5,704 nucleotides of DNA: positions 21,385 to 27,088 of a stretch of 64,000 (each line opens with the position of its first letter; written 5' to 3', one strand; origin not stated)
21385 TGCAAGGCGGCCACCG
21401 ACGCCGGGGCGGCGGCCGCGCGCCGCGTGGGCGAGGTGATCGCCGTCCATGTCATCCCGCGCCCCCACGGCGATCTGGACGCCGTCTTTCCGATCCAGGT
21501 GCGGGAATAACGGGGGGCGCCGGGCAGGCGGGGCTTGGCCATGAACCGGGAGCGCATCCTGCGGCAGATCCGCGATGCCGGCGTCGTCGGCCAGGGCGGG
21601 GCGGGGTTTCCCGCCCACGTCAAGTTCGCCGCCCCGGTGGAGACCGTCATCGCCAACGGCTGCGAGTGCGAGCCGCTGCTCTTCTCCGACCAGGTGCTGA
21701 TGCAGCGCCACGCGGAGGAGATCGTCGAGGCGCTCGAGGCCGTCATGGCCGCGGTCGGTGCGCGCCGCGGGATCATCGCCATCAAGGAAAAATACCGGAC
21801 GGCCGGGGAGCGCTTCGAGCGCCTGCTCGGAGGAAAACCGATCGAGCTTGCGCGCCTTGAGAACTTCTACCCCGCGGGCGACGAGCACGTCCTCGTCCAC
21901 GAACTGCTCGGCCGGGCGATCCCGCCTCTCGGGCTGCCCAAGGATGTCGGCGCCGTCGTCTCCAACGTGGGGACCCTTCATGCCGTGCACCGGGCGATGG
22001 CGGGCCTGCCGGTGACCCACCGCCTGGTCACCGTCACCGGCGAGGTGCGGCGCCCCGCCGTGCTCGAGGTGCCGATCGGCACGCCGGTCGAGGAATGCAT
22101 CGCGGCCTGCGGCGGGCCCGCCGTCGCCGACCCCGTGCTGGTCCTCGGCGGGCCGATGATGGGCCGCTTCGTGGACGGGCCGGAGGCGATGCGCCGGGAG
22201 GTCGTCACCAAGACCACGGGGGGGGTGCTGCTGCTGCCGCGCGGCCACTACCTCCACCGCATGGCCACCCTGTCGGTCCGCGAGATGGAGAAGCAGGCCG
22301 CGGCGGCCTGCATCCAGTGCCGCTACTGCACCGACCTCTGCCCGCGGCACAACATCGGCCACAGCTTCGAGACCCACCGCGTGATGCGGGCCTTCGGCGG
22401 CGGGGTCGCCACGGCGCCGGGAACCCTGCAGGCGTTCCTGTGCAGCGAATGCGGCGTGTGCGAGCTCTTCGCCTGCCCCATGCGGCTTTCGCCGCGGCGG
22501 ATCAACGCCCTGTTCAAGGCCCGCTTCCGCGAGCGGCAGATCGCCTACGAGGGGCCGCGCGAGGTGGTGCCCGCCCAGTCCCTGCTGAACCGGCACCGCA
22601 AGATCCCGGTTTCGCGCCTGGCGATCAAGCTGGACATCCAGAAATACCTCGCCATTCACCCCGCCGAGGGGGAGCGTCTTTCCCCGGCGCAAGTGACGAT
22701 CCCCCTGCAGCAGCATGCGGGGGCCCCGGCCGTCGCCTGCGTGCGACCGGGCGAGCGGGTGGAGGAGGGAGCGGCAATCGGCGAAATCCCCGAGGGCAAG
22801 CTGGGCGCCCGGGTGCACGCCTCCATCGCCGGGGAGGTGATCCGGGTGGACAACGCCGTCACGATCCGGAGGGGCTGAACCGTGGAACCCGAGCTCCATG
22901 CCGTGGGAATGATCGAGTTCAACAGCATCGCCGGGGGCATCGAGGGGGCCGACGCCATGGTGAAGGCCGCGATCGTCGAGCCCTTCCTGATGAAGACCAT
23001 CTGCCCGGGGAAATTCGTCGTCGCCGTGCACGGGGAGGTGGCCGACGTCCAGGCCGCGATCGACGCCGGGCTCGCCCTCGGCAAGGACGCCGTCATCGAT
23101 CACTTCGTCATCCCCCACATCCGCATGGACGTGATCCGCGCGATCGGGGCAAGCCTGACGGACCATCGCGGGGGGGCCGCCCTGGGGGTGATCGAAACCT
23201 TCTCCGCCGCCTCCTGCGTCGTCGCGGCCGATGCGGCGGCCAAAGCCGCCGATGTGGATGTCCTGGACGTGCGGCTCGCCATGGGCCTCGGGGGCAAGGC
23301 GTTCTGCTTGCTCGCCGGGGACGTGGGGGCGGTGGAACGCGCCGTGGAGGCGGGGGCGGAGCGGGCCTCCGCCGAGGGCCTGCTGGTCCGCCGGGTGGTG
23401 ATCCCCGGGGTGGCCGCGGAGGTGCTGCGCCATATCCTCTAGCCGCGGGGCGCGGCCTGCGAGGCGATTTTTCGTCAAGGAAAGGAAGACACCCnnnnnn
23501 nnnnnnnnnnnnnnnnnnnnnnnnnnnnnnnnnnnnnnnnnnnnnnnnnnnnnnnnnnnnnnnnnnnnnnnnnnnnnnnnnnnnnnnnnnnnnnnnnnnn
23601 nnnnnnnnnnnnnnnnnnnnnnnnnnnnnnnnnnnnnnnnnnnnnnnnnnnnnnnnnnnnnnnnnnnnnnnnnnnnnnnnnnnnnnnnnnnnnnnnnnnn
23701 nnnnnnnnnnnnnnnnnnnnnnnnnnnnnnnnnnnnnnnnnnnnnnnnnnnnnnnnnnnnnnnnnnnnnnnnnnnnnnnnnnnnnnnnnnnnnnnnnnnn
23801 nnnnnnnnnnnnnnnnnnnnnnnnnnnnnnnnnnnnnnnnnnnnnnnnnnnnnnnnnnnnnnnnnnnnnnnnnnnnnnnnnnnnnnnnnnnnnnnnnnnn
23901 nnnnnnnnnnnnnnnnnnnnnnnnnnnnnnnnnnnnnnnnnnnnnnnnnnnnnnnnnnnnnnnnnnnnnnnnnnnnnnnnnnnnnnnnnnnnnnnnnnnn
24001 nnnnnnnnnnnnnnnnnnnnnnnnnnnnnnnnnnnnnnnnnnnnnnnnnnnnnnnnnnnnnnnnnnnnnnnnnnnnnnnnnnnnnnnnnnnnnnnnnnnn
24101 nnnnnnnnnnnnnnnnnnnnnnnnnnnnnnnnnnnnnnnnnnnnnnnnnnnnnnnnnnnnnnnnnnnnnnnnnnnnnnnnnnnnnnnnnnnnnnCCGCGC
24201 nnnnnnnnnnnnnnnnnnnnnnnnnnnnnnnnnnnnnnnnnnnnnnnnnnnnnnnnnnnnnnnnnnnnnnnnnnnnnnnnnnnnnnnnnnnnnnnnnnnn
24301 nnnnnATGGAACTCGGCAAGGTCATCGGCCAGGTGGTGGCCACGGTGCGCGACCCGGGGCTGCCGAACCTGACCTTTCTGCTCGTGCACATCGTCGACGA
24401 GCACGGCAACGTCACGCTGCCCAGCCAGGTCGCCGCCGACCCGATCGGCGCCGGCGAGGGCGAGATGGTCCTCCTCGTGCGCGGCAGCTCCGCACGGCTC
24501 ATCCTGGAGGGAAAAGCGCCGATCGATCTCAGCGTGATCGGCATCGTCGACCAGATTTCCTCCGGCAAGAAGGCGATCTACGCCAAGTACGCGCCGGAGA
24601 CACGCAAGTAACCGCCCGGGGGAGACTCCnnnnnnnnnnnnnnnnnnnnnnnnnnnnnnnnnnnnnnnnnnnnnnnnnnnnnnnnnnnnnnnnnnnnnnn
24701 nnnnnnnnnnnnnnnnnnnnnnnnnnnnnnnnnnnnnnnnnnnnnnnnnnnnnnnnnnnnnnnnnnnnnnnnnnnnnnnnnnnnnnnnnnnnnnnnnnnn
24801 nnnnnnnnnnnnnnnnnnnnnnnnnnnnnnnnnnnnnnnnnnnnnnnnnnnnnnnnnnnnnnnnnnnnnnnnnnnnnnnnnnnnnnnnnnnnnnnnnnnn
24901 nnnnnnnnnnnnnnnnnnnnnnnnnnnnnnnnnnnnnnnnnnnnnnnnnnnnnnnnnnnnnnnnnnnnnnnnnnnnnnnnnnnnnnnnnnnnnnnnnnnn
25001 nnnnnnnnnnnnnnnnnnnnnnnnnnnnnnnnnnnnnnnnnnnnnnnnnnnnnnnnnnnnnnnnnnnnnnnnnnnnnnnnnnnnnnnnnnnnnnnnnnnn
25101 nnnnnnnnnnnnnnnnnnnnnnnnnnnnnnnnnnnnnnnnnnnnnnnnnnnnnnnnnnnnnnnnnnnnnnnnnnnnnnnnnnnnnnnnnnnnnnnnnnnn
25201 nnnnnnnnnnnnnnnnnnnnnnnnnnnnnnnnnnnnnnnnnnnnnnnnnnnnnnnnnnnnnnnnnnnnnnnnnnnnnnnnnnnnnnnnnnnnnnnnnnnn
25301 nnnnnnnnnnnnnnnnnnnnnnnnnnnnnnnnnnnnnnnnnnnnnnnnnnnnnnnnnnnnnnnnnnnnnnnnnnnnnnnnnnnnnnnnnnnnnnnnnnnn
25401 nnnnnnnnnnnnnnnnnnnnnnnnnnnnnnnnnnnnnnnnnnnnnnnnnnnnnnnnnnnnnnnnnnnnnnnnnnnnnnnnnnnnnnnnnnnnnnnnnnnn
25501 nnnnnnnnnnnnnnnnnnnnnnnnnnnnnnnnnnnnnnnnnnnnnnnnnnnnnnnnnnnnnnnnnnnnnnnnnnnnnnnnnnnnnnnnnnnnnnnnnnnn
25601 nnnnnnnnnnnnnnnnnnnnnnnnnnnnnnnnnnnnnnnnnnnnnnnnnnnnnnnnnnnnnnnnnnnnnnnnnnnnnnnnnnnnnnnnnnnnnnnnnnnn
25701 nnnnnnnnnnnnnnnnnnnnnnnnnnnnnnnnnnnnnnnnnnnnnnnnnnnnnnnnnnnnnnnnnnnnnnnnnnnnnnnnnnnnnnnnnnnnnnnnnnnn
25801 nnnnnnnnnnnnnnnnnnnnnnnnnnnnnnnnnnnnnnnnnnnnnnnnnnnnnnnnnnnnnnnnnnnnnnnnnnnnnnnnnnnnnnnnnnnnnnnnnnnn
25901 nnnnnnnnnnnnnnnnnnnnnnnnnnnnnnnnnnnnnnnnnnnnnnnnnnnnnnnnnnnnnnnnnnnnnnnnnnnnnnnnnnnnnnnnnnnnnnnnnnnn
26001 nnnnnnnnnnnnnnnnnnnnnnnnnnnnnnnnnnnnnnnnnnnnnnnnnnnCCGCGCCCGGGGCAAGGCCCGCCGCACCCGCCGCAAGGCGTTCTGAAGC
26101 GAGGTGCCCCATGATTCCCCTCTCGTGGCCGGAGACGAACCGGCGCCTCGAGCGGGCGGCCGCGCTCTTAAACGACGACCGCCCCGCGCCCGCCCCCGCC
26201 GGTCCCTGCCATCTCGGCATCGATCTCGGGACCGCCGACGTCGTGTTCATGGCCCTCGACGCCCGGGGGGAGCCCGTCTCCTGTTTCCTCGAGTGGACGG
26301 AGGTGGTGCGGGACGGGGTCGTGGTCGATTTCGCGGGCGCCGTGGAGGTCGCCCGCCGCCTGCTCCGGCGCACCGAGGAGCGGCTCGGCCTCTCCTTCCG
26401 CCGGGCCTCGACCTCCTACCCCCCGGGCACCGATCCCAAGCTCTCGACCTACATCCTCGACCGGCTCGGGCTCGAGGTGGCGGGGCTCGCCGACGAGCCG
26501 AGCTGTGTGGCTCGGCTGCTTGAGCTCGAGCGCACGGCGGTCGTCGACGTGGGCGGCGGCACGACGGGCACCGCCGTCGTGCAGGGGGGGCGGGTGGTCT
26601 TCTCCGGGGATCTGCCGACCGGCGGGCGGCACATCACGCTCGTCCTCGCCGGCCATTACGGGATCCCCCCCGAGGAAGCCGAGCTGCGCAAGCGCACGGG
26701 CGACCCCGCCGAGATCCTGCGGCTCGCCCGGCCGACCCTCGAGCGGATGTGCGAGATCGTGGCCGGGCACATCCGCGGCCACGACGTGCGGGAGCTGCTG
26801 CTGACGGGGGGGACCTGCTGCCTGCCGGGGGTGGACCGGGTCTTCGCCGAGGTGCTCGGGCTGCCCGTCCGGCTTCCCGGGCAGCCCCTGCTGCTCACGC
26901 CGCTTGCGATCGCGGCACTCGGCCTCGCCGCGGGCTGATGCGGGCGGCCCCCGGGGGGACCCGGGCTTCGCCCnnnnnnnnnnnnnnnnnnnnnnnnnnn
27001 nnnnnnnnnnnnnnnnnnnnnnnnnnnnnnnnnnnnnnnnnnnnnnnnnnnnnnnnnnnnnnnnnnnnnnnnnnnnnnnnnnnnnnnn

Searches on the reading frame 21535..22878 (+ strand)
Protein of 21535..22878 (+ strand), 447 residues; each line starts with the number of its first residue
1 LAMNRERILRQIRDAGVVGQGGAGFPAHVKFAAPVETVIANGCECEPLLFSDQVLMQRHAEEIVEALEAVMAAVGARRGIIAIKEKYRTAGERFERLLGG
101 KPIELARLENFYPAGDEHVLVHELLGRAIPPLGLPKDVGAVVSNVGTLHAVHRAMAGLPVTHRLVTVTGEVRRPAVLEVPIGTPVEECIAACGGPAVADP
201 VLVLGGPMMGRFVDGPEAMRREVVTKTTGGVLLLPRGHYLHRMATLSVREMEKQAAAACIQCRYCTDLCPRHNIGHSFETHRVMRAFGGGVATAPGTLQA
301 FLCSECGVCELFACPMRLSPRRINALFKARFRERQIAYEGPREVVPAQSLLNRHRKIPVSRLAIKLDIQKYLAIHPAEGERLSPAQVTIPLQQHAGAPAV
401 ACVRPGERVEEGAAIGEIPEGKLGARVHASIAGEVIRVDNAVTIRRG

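Call 6: search_protein_families(library=pfam, proteins=[window:21535-22878:+])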
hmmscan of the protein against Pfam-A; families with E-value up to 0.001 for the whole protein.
window:21535-22878:+ (447 aa): 5 families
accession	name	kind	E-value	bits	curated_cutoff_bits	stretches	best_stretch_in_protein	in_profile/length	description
PF01512.22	Complex1_51K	-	1.2e-45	155.5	31.2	1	12-153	1-150/150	Nuo51 FMN-binding domain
PF10531.15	SLBB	-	3.2e-14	52.9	27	1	165-211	2-54/55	SLBB domain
PF13534.11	Fer4_17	-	3.7e-14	53.4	22.2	1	258-319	1-61/61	4Fe-4S dicluster domain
PF13375.12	RnfC_N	-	1.1e-13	51.5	25.6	1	382-442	25-84/101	RnfC Barrel sandwich hybrid domain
PF13237.11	Fer4_10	-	0.00013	22.3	25.5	0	256-271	6-21/53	4Fe-4S dicluster domain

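Call 10: search_protein_families(library=ncbifam, proteins=[window:21535-22878:+])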
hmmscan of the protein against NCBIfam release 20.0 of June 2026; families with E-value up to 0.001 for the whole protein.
window:21535-22878:+ (447 aa): 7 families
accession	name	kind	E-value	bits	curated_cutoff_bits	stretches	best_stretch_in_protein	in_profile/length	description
TIGR01945.1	rnfC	subfamily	7e-78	262.1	245.95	2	3-319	119-419/435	RnfABCDGE type electron transport complex subunit C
NF003454.1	PRK05035.1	equivalog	2.5e-66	224.3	345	2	3-317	121-421/556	electron transport complex subunit RsxC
TIGR04481.1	PR_assoc_PrdC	equivalog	2e-59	201.5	490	2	5-233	73-304/425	proline reductase-associated electron transfer protein PrdC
NF041837.1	rnfC_Methano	equivalog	9.3e-31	107.1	650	3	120-317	236-412/438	Rnf electron transport complex subunit RnfC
TIGR01959.1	nuoF_fam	equivalog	4.9e-14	51.6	558.65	1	3-96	33-132/410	NADH-quinone oxidoreductase subunit NuoF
NF008436.0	PRK11278.1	equivalog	6.9e-10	38.4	749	1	3-98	46-148/448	NADH-quinone oxidoreductase subunit NuoF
NF010120.0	PRK13596.1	equivalog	1e-06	27.5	389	1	2-95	37-137/433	NADH-quinone oxidoreductase subunit NuoF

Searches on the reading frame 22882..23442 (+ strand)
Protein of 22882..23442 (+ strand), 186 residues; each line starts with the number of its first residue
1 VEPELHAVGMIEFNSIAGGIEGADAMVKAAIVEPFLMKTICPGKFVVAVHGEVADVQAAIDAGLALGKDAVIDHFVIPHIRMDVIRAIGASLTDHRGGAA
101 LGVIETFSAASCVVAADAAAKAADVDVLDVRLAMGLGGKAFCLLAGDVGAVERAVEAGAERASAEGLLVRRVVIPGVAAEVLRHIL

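Call 6: search_protein_families(library=pfam, proteins=[window:22882-23442:+])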
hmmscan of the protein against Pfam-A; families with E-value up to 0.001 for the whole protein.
window:22882-23442:+ (186 aa): 1 family
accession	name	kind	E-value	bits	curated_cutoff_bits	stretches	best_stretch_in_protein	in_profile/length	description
PF00936.24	BMC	-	1.7e-44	150.1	24.5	2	7-79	1-74/75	BMC domain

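Call 76: search_protein_families(library=ncbifam, proteins=[window:22882-23442:+], max_evalue=1e-10)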
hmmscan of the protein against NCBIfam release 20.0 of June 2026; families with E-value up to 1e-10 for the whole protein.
window:22882-23442:+ (186 aa): 5 families
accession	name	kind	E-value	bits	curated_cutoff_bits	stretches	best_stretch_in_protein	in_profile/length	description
TIGR02526.1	eut_PduT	equivalog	2.3e-35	121.9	250.3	1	7-184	4-181/182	ethanolamine utilization microcompartment shell protein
NF012018.0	PRK15474.1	equivalog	4.2e-15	55.9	133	0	6-81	2-79/97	ethanolamine utilization microcompartment protein EutM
NF053791.1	BMC_CsoS1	equivalog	8.9e-15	54.7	166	0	7-83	8-83/93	alpha-carboxysome major shell protein CsoS1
NF053792.1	beta_CO2some_O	equivalog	2.1e-12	47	270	1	6-178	7-189/205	beta-carboxysome assembly protein CcmO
NF012010.0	PRK15466.1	equivalog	7.9e-11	42.3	218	0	6-67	3-64/166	ethanolamine utilization microcompartment protein EutK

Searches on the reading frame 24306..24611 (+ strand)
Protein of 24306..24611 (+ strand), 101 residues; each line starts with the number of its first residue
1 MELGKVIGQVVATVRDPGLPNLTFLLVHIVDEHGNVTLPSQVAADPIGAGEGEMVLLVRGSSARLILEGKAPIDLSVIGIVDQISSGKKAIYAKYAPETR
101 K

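Call 6: search_protein_families(library=pfam, proteins=[window:24306-24611:+])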
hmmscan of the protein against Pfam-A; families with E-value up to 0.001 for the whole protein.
window:24306-24611:+ (101 aa): 1 family
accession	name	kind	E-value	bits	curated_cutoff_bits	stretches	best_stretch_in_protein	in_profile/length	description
PF03319.19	EutN_CcmL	-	5.4e-26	91.4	25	1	1-82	1-83/83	Ethanolamine utilisation protein EutN/carboxysome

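Call 76: search_protein_families(library=ncbifam, proteins=[window:24306-24611:+], max_evalue=1e-10)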
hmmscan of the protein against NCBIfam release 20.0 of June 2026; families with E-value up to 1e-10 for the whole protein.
window:24306-24611:+ (101 aa): 3 families
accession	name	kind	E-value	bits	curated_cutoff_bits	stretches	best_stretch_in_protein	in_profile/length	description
NF053795.1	beta_CO2some_L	equivalog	5.6e-23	81.2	125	1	1-94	1-95/99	beta-carboxysome shell vertex protein CcmL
NF011992.0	PRK15448.1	equivalog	3.7e-22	78.3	118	1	1-94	1-95/95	ethanolamine utilization microcompartment protein EutN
TIGR02704.1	carboxysome_B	equivalog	5.2e-12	46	88.9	1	1-83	1-78/80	carboxysome peptide B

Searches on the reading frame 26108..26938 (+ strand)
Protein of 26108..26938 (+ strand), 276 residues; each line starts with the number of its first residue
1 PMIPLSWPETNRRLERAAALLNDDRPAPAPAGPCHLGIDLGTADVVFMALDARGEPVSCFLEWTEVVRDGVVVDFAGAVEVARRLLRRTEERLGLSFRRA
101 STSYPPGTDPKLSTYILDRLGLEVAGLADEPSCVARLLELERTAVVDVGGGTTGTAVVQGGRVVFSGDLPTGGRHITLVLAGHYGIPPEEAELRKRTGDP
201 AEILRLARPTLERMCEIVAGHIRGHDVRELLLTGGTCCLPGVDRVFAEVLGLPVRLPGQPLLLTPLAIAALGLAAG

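Call 7: search_protein_families(library=pfam, proteins=[window:26108-26938:+])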
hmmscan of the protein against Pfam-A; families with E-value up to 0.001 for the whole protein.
window:26108-26938:+ (276 aa): 4 families
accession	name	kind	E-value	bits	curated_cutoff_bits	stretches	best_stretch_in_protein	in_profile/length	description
PF11104.14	PilM_2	-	7.4e-11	42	27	1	143-255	182-303/340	Type IV pilus assembly protein PilM;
PF14450.12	FtsA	-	1.6e-10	41.9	31.8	1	144-256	1-109/127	Cell division protein FtsA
PF06723.19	MreB_Mbl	-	1.6e-09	37.5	27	1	67-176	63-180/327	MreB/Mbl protein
PF06277.17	EutA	-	0.00038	19.9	27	1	142-178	144-180/475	Ethanolamine utilisation protein EutA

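Call 76: search_protein_families(library=ncbifam, proteins=[window:26108-26938:+], max_evalue=1e-10)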
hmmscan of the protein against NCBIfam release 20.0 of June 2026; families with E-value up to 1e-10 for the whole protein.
window:26108-26938:+ (276 aa): 3 families
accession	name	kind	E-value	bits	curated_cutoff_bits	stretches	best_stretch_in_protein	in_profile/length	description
NF011660.0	PRK15080.1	equivalog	3.3e-91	305.3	182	1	9-270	8-271/277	ethanolamine utilization protein EutJ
TIGR02529.1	EutJ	subfamily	1.4e-77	260.4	152.1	1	37-269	1-237/239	ethanolamine utilization protein EutJ family protein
TIGR01174.1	ftsA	equivalog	4.2e-11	42.5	175.85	0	144-195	199-250/371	cell division protein FtsA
